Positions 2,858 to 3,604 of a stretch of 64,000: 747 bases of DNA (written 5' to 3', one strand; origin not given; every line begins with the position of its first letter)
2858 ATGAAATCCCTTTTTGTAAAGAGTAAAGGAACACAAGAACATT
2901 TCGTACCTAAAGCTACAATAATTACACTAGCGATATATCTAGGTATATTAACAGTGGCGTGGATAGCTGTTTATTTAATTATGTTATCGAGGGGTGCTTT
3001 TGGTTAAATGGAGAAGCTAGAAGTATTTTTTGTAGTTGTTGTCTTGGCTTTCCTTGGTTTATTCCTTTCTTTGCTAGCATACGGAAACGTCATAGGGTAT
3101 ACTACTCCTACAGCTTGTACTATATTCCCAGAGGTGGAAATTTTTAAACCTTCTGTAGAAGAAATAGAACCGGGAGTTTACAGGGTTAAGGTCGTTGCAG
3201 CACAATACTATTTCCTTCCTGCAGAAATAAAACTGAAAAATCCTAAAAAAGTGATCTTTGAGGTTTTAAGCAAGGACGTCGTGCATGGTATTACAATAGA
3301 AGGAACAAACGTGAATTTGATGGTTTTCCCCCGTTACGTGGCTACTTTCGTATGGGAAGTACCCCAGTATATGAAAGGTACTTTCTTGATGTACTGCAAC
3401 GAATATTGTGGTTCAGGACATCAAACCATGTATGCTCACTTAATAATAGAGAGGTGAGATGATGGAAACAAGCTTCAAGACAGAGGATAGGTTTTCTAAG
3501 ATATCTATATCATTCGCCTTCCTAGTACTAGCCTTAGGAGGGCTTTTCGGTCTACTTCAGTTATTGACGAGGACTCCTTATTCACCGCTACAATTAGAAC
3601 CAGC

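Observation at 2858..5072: B-type oxidase operon 1 carries an unlisted 49-aa single-TM ORF where Thermus ba3 has subunit IIa (cbaD)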

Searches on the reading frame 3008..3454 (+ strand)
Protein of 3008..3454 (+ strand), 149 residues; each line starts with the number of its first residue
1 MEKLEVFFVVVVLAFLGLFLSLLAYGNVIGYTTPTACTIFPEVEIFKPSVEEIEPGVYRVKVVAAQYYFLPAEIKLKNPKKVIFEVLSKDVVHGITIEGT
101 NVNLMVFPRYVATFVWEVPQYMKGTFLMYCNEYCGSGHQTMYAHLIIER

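Call 3: search_protein_families(library=pfam, proteins=[window:3008-3454:+], max_evalue=10)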
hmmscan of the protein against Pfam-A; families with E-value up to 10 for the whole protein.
window:3008-3454:+ (149 aa): 1 family
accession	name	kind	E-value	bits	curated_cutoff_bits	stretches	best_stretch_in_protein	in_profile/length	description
PF00116.26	COX2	-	0.00046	20.5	22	1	77-141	51-113/120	Cytochrome C oxidase subunit II, periplasmic domain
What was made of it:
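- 3008..3457 (+): Subunit II (CbaB-like): 149 aa, one N-terminal TM helix plus a CuA cupredoxin domain (H..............). Pfam COX2 is weak, E=4.6e-4 and just under the cut-off (call 3).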

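Call 26: search_solved_structures(query=window:3008-3454:+, max_evalue=0.01, show_alignments=1)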
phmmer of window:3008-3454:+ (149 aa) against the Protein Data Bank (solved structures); distinct sequences matched with E-value up to 0.01: 14.
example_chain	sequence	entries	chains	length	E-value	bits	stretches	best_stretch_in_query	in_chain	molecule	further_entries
2lln_A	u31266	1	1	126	3.4e-17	66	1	50-148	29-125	Cytochrome c oxidase subunit 2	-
2cua_A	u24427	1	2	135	4.2e-17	65.7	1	50-148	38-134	PROTEIN (CUA)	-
2fwl_B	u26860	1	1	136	4.3e-17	65.7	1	50-148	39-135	Cytochrome c oxidase subunit II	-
6pty_A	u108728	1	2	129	9.8e-17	64.5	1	50-148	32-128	Cytochrome c oxidase subunit 2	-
3eh3_B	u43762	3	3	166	1.2e-16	64.3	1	49-148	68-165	Cytochrome c oxidase subunit 2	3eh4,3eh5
3s33_B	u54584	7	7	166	1.2e-16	64.3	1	49-148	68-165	Cytochrome c oxidase subunit 2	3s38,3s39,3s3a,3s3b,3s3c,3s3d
2qpe_B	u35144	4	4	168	1.2e-16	64.2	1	49-148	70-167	Cytochrome c oxidase subunit 2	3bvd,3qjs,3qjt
1ehk_B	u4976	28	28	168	1.2e-16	64.2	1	49-148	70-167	BA3-TYPE CYTOCHROME-C OXIDASE | Cytochrome c oxidase polypeptide II | Cytochrome c oxidase subunit 2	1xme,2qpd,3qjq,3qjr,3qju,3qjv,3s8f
6ptt_A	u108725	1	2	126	4.7e-16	62.3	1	50-148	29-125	Cytochrome c oxidase subunit 2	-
7deg_B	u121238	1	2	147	2.4e-12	50.3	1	12-148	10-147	Cytochrome oxidase subunit II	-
5u7n_A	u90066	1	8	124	3.3e-09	40.1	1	50-117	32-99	Cytochrome c oxidase subunit 2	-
8iuf_C2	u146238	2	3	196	0.0014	21.9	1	73-147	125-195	Cytochrome c oxidase subunit 2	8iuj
1qle_B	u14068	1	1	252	0.0038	20.5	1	78-141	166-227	CYTOCHROME C OXIDASE POLYPEPTIDE II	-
1ar1_B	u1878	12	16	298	0.005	20.1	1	78-141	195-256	CYTOCHROME C OXIDASE | Cytochrome c oxidase subunit 2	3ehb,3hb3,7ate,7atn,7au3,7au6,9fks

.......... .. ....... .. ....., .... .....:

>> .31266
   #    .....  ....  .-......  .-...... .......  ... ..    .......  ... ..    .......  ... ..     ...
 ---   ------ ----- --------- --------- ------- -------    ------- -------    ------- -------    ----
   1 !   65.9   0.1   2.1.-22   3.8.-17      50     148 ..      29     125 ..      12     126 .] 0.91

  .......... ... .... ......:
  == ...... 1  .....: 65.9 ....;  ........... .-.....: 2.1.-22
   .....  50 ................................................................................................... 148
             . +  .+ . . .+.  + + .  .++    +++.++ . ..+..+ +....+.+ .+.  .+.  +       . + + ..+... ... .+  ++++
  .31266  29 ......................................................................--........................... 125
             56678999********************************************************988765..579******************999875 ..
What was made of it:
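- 3008..3457 (+): A-type subunit II reaches only E about 4e-3 (call 26).
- On B-family (ba3-type) heme-copper oxidase, for the operon's subunits I and II: The ba3 CuA domain scores E=3e-17 (call 26).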
